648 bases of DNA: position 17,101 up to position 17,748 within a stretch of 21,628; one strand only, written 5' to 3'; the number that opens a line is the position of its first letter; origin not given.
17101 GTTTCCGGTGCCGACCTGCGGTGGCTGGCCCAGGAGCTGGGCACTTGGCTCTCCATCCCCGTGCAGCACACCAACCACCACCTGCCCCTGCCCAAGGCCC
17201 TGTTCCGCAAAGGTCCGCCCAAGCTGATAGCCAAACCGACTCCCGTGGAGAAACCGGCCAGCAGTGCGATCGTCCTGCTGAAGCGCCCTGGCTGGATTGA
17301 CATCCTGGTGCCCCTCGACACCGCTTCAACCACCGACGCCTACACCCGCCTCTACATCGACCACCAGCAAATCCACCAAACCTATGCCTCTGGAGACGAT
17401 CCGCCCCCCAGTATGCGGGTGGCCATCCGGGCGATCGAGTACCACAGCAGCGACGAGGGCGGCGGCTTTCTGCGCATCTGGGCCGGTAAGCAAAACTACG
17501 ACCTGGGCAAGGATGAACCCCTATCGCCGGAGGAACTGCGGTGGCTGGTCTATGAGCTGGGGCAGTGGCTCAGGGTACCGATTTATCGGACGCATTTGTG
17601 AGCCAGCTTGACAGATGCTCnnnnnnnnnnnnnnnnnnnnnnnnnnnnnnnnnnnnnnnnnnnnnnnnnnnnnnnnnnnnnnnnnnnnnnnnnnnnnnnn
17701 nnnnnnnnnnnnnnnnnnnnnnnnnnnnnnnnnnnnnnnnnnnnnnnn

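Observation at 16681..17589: Ser/Thr kinase C-terminus built from two tandem homologous modules with an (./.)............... signature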

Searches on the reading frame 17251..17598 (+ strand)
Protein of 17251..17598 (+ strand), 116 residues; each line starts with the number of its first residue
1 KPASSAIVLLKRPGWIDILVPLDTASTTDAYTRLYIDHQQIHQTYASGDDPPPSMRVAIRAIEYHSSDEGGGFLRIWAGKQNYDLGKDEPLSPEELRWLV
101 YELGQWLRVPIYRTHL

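Call 15: search_protein_representatives(alignment_id=A1)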
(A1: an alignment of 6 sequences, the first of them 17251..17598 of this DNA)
Query: 6 sequences, 114 profile positions. Proteins with E-value up to 0.001 (for the whole library): 172; up to 1e-10: 24; up to 1e-30: 6. The best 150 are listed.
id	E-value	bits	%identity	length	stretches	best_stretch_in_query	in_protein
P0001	1.6e-90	315.2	-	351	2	1-112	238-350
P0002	2.2e-68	243.9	-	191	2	1-112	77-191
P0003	2.8e-57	208.1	-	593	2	1-112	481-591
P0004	4.2e-57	207.6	-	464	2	1-112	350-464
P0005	1.6e-46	173.5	-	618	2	2-112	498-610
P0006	2.0e-33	131.2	-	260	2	9-113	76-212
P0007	8.1e-25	103.5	-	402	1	1-111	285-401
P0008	3.2e-21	91.9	-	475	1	7-108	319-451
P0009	1.2e-19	86.9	-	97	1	28-113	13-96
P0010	7.8e-18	81.0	-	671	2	70-110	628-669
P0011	2.4e-16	76.2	-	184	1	16-111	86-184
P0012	3.9e-16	75.5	-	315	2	49-111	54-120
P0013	5.1e-14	68.7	-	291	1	1-110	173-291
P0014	9.8e-14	67.8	-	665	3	30-111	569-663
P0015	2.5e-13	66.5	-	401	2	1-111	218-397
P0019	1.8e-11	60.5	-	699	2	22-113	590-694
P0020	2.2e-11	60.2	-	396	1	2-111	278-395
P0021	2.3e-11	60.1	-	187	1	4-110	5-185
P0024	8.7e-11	58.3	-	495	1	30-111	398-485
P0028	3.7e-10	56.3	-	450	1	2-111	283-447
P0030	6.4e-10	55.5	-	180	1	1-112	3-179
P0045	1.6e-08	51.0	-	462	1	1-111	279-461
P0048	2.4e-08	50.4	-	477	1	26-110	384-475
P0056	3.9e-08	49.7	-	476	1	1-112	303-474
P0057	4.2e-08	49.6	-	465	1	1-112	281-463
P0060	5.9e-08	49.2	-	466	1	1-110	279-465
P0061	5.9e-08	49.2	-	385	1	2-112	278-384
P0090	3.1e-06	43.6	-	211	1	1-107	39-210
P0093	4.8e-06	43.0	-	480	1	2-110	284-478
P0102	9.1e-06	42.1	-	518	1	1-112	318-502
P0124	3.9e-05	40.1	-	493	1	1-111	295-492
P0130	6.2e-05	39.4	-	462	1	1-111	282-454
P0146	1.9e-04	37.8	-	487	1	31-112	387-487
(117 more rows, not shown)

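Call 23: find_homologous_proteins(query=A2, max_evalue=0.001)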
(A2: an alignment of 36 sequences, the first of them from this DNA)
Query A2 (36 sequences) (116 aa, profile of the alignment): 3 proteins with E <= 0.001 among 6421 candidates.
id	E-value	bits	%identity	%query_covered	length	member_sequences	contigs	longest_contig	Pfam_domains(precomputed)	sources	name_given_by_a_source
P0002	3.5e-50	188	53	96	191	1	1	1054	-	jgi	jgi:hypothetical protein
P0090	1.7e-33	134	41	32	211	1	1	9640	-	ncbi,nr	ncbi:MAG: hypothetical protein HC908_01450 [Calothrix sp. SM1_7_51]|nr:hypothetical protein [Calothr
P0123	6.0e-22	97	47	31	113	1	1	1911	-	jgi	jgi:hypothetical protein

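Call 24: list_cluster_members(proteins=[P0003, P0005, P0007, P0008, P0010, P0019, P0020, P0028, P0045, P0011])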
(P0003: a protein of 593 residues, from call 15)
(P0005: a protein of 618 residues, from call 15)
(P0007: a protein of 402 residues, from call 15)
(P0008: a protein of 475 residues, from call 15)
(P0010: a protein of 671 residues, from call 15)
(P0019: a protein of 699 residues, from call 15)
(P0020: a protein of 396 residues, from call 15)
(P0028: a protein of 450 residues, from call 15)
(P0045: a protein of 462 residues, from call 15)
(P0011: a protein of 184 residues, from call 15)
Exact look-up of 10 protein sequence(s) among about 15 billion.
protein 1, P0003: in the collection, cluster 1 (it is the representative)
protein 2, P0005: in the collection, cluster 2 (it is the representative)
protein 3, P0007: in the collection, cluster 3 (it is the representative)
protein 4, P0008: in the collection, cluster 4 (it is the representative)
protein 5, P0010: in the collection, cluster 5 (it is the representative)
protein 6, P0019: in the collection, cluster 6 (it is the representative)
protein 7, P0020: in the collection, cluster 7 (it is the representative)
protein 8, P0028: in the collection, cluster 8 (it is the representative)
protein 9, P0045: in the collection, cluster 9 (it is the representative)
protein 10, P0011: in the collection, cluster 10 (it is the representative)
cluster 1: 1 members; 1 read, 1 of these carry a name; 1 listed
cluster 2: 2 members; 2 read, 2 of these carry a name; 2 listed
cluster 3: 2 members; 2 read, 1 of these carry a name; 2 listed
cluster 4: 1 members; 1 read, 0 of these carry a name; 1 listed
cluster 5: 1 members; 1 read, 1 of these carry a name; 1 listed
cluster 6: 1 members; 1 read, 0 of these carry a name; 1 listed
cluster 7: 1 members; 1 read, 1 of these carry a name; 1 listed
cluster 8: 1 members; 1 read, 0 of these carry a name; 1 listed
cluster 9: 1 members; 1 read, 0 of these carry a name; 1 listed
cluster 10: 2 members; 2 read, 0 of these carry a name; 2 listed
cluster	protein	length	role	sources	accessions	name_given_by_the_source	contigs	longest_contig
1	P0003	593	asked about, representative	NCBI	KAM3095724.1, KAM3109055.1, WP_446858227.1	serine/threonine protein kinase [Phormidesmis sp. 146-35]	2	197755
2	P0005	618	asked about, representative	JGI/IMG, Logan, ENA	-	serine/threonine protein kinase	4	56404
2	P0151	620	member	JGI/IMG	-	serine/threonine protein kinase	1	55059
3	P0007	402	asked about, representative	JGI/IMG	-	serine/threonine protein kinase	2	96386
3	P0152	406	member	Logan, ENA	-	-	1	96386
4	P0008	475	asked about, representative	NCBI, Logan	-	-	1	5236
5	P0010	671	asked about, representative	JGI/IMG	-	serine/threonine protein kinase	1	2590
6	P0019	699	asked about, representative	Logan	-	-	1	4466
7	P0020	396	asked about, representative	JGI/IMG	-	serine/threonine protein kinase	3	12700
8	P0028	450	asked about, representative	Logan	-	-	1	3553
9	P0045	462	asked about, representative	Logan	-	-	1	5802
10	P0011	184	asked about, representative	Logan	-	-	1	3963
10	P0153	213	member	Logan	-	-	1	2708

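Call 26: search_solved_structures(query=A2, max_evalue=10)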
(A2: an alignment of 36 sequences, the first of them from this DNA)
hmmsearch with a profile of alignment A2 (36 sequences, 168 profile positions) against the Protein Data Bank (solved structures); distinct sequences matched with E-value up to 10: 1.
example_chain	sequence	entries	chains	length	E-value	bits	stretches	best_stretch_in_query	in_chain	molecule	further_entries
6w6l_6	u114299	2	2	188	0.41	14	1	48-128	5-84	Calcium load-activated calcium channel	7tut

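Call 27: search_protein_families(library=pfam, alignment_id=A2, max_evalue=1)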
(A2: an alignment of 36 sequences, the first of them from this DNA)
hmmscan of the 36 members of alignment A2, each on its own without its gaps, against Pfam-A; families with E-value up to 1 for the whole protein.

A. member 1, seq(116 aa): 0 families

B. families by the number of members that match (of 36 scanned): 15 families
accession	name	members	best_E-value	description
PF10003.15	DUF2244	2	0.45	Integral membrane protein (DUF2244)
PF06891.17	P2_Phage_GpR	1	0.0023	P2 phage tail completion protein R (GpR)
PF10125.14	NADHdeh_related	1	0.011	NADH dehydrogenase I, subunit N related protein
PF10745.14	DUF2530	1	0.013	Protein of unknown function (DUF2530)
PF21885.1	TMEM181_GOLD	1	0.02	TMEM181, GOLD domain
PF10272.14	Tmpp129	1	0.025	Putative transmembrane protein precursor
PF03994.20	DUF350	1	0.036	Domain of Unknown Function (DUF350)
PF24195.1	DUF7420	1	0.04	Family of unknown function (DUF7420)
PF04111.17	APG6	1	0.056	Apg6 BARA domain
PF21913.1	ORC6_2nd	1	0.078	ORC6 second cyclin-like domain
PF05568.16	ASFV_J13L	1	0.099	African swine fever virus J13L protein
PF07291.16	MauE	1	0.16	Methylamine utilisation protein MauE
PF15815.10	MKRN1_C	1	0.17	E3 ubiquitin-protein ligase makorin, C-terminal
PF06853.17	DUF1249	1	0.19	Protein of unknown function (DUF1249)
PF08370.16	PDR_assoc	1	0.21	Plant PDR ABC transporter associated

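Call 29: predict_structure(alignment_id=A2)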
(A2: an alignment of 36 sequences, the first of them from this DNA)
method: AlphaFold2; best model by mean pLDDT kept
length: 116 residues; sequences in the alignment: 36
mean_pLDDT: 94.6   pTM: 0.86
mean pLDDT of the five models: 94.6, 94.4, 93.5, 92.6, 92.6
residues with pLDDT >= 90: 105; 70-90: 9; 50-70: 2; < 50: 0
segments of 3 or more residues with pLDDT < 50: none
pLDDT, mean of each block of 10 residues (from residue 1): 95 97 80 97 95 98 95 97 95 97 98 91
secondary structure, 60 per line:
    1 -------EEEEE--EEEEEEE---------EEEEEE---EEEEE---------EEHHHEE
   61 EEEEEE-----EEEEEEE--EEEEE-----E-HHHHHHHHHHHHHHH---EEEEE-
elements in order: E8-12 E15-21 E31-36 E40-44 E59-66 E72-78 E81-85 H93-107 E111-115

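Call 38: fold_search(model_id=the predicted structure, library=pdb)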
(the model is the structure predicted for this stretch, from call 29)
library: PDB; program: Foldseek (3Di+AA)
matches with E <= 10: 793; with E <= 0.001: 0
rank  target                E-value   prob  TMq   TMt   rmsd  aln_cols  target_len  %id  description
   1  4k17_C                2.3e-03  1.00  0.48  0.11   7.9       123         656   11  Crystal Structure of mouse CARMIL residues 1-668 (released 2013-10-09)
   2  4xuu_A                3.1e-03  1.00  0.50  0.37   8.0       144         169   12  The hSac2 domain from human phosphoinositide phosphatase Sac2 (released 2015-02-25)
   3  9ec0_A                4.8e-03  1.00  0.43  0.07   7.4       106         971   13  Structure of the CARMIL dimer bound to Capping Protein (released 2026-01-21)
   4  7xti_k                5.1e-03  1.00  0.52  0.17   6.0       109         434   16  RNA polymerase II elongation complex transcribing a nucleosome (EC58hex) (released 2022-10-12)
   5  3voq_B                5.4e-03  1.00  0.50  0.51   5.8        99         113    8  Crystal structure of the pleckstrin homology domain of human Sin1, a TORC2 subunit (released 2012-04-11)
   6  4k17_D                5.4e-03  1.00  0.49  0.11   7.6       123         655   12  Crystal Structure of mouse CARMIL residues 1-668 (released 2013-10-09)
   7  4k17_A                6.4e-03  1.00  0.48  0.11   6.5       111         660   13  Crystal Structure of mouse CARMIL residues 1-668 (released 2013-10-09)
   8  6l1r                  6.8e-03  1.00  0.53  0.60   6.9       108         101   11  Crystal structure of N-terminal domain of human SSRP1 (released 2020-09-30)
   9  4k17_B                8.9e-03  1.00  0.46  0.11   8.2       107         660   14  Crystal Structure of mouse CARMIL residues 1-668 (released 2013-10-09)
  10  4z2m_B                8.9e-03  0.82  0.31  0.16  13.7       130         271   15  Crystal structure of human SPT16 Mid-AID/H3-H4 tetramer FACT Histone complex (released 2016-03-09)
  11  5umr                  9.5e-03  1.00  0.56  0.63   5.8       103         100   11  Crystal structure of N-terminal domain of human FACT complex subunit SSRP1 (released 2018-01-31)
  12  8yjm_A                1.8e-02  0.63  0.30  0.13  15.2       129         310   13  Structure of human SPT16 MD-CTD and MCM2 HBD chaperoning a histone H3-H4 tetramer and a single chain H2B-H2A chimera (released 2024-03-20)
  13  7lc1_D                2.0e-02  1.00  0.49  0.30   6.3       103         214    8  Crystal Structure of KRAS4b (GMPPNP-bound) in complex with the RBD-PH domains of SIN1 (released 2021-08-04)
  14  3uzs_A                2.1e-02  0.98  0.42  0.11   7.7        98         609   15  Structure of the C13.28 RNA Aptamer Bound to the G Protein-Coupled Receptor Kinase 2-Heterotrimeric G Protein Beta 1 a (released 2012-07-11)
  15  4xuu_C                2.2e-02  0.99  0.51  0.38   9.3       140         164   11  The hSac2 domain from human phosphoinositide phosphatase Sac2 (released 2015-02-25)
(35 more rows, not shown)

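Call 56: find_encoding_contigs(protein=P0003, flank=8000, max_places=3)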
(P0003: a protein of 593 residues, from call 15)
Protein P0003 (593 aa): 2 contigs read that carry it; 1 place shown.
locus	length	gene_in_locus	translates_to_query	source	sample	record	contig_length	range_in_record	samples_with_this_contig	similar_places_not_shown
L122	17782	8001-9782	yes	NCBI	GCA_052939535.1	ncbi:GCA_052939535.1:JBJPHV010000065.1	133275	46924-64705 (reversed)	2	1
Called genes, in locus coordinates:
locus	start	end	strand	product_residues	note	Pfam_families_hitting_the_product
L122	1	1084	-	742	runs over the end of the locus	PF00223:PsaA_PsaB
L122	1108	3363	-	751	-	PF00223:PsaA_PsaB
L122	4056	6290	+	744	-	-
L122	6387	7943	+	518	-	PF00578:AhpC-TSA, PF08534:Redoxin, PF13098:Thioredoxin_2 (weak), PF13905:Thioredoxin_8, PF08450:SGL (faint), PF01436:NHL (faint), PF25021:TEN_NHL (faint)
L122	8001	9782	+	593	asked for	PF00069:Pkinase, PF07714:PK_Tyr_Ser-Thr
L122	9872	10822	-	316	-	PF01073:3Beta_HSD, PF01370:Epimerase, PF02719:Polysacc_synt_2 (faint), PF04321:RmlD_sub_bind (weak), PF13460:NAD_binding_10 (weak), PF16363:GDP_Man_Dehyd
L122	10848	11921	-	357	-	PF01370:Epimerase, PF16363:GDP_Man_Dehyd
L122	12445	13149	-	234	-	PF02397:Bac_transf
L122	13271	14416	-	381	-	PF13439:Glyco_transf_4, PF00534:Glycos_transf_1, PF13692:Glyco_trans_1_4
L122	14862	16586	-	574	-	PF05833:NFACT_N, PF05670:NFACT-R_1, PF18297:NFACT-R_2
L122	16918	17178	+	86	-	PF04025:RemA-like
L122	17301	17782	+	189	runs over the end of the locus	PF00625:Guanylate_kin, PF13671:AAA_33 (weak)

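Call 57: find_encoding_contigs(protein=P0005, flank=8000, max_places=3)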
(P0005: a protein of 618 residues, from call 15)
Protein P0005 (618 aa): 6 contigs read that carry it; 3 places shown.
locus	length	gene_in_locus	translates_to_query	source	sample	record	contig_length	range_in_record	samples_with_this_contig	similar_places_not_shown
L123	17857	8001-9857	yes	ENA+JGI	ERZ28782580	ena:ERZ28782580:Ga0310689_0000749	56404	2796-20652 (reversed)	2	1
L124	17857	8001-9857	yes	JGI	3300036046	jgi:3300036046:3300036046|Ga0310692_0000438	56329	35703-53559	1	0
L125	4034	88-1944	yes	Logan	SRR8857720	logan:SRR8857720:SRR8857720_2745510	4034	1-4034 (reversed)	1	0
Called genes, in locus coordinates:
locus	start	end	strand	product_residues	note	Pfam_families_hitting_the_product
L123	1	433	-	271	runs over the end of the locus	PF00132:Hexapep (weak), PF25084:LbH_EIF2B (faint), PF25087:GMPPB_C (weak), PF00132:Hexapep (weak), PF13720:Acetyltransf_11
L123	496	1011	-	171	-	PF22817:ApeP-like (weak), PF07977:FabA, PF22818:ApeI-like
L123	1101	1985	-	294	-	PF03331:LpxC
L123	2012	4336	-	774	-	PF07244:POTRA (weak), PF25282:POTRA1_3_Toc75 (faint), PF07244:POTRA (weak), PF08479:POTRA_2, PF07244:POTRA, PF01103:Omp85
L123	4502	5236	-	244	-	PF01259:SAICAR_synt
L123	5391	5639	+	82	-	-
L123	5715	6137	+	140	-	-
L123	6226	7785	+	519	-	PF01134:GIDA (faint), PF01266:DAO (faint), PF07992:Pyr_redox_2, PF13738:Pyr_redox_3, PF00070:Pyr_redox, PF02852:Pyr_redox_dim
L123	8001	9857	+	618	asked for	PF00069:Pkinase, PF07714:PK_Tyr_Ser-Thr, PF01636:APH (faint)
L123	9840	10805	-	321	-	-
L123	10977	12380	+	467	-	PF00206:Lyase_1, PF10415:FumaraseC_C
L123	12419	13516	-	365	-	PF00512:HisKA, PF13581:HATPase_c_2 (weak), PF02518:HATPase_c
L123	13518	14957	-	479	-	PF00154:RecA_N (faint), PF06745:ATPase, PF13191:AAA_16 (faint), PF01695:IstB_IS21 (faint), PF07088:GvpD_P-loop (faint), PF13481:AAA_25, PF03796:DnaB_C (weak), PF06745:ATPase, +8 more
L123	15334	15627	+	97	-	-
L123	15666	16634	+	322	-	PF04015:DUF362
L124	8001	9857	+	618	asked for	PF00069:Pkinase, PF07714:PK_Tyr_Ser-Thr, PF01636:APH (faint)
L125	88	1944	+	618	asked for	PF00069:Pkinase, PF07714:PK_Tyr_Ser-Thr, PF01636:APH (faint)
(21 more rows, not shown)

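Call 62: find_encoding_contigs(protein=P0021, flank=4000, max_places=3)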
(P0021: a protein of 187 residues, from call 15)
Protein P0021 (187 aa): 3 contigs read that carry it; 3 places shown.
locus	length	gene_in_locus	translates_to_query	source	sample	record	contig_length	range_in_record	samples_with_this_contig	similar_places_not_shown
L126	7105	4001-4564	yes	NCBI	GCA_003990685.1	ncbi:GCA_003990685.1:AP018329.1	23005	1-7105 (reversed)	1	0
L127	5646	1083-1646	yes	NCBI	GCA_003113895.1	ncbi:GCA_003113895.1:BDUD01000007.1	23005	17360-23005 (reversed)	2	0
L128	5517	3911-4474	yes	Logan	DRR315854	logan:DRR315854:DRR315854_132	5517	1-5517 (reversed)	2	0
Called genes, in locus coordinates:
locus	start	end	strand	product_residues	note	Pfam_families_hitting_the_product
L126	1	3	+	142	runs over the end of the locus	PF00805:Pentapeptide (faint), PF13576:Pentapeptide_3 (faint), PF13599:Pentapeptide_4 (faint)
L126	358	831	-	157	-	-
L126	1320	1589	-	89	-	PF20605:Antitox_RHH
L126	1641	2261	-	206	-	PF01656:CbiA, PF07015:VirC1 (weak), PF09140:MipZ (weak), PF10609:ParA (weak), PF13614:AAA_31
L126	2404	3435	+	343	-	PF17761:DUF1016_N, PF06250:YhcG_C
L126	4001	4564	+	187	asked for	-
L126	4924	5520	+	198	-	-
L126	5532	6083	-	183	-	PF00589:Phage_integrase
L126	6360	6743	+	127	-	PF14534:DUF4440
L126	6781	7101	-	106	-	PF18480:DUF5615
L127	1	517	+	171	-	PF06250:YhcG_C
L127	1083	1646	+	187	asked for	-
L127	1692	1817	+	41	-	-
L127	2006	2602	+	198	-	-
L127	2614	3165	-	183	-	PF00589:Phage_integrase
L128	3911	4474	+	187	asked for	-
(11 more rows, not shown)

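Call 63: find_encoding_contigs(protein=P0030, flank=4000, max_places=3)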
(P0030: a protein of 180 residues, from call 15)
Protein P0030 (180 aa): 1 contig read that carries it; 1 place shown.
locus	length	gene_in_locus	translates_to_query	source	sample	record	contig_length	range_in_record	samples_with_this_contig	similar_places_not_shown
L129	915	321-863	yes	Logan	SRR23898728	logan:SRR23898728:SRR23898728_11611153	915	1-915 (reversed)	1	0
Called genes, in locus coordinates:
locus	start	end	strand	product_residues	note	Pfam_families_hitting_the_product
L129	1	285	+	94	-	?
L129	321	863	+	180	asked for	-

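Call 68: list_cluster_members(proteins=[P0024, P0048, P0056, P0057, P0060, P0093, P0102, P0124, P0130, P0146])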
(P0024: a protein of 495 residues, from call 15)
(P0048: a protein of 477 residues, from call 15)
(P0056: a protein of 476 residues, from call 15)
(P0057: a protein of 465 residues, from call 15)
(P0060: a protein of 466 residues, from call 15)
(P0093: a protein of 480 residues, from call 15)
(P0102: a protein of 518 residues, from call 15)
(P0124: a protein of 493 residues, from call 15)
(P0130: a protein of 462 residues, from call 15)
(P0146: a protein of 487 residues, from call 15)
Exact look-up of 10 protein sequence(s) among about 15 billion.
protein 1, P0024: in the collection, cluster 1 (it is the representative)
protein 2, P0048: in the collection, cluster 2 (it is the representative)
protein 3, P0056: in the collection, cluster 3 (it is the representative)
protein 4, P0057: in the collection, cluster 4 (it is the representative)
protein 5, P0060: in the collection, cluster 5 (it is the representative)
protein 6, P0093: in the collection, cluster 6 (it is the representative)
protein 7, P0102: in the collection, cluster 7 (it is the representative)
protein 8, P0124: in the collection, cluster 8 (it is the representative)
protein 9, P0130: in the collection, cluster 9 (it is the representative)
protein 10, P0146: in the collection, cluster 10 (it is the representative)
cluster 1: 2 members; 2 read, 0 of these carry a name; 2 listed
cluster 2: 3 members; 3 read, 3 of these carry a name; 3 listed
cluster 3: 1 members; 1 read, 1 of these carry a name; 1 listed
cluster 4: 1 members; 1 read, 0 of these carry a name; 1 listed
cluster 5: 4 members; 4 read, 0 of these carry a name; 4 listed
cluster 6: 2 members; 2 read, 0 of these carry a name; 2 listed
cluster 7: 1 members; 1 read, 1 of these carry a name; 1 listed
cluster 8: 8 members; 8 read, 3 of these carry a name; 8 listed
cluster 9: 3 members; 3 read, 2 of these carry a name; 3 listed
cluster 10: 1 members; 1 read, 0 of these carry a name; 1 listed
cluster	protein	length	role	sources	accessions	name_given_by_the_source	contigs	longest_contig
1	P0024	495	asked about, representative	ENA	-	-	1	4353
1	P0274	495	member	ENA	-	-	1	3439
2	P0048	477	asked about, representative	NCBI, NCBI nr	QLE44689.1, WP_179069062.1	serine/threonine protein kinase [Nostoc sp. C052] | serine/threonine-protein kinase [Nostoc sp. C052]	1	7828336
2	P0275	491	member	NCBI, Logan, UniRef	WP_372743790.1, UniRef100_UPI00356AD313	serine/threonine protein kinase [Nostoc sp. C052] | serine/threonine protein kinase n=1 Tax=Nostoc sp. C052 TaxID=2576902 RepID=UPI00356AD313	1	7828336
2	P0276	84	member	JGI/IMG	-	hypothetical protein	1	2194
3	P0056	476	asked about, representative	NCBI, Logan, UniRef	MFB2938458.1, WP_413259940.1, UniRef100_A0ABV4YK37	serine/threonine protein kinase [Aerosakkonemataceae cyanobacterium BLCC-F154] | Serine/threonine protein kinase n=1 Tax=Floridaenema fluviatile BLCC-F154 TaxID=3153640 ...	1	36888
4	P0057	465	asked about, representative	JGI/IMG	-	-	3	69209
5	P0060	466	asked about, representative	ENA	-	-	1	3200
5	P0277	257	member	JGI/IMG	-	-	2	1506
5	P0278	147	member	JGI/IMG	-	-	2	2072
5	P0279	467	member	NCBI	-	-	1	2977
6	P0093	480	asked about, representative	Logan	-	-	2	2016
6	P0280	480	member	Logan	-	-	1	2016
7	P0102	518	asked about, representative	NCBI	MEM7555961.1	MAG: serine/threonine-protein kinase [Cyanobacteria bacterium P01_A01_bin.84]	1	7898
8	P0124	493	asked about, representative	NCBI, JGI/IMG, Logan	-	serine/threonine protein kinase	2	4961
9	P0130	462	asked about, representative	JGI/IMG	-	serine/threonine protein kinase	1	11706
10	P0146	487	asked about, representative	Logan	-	-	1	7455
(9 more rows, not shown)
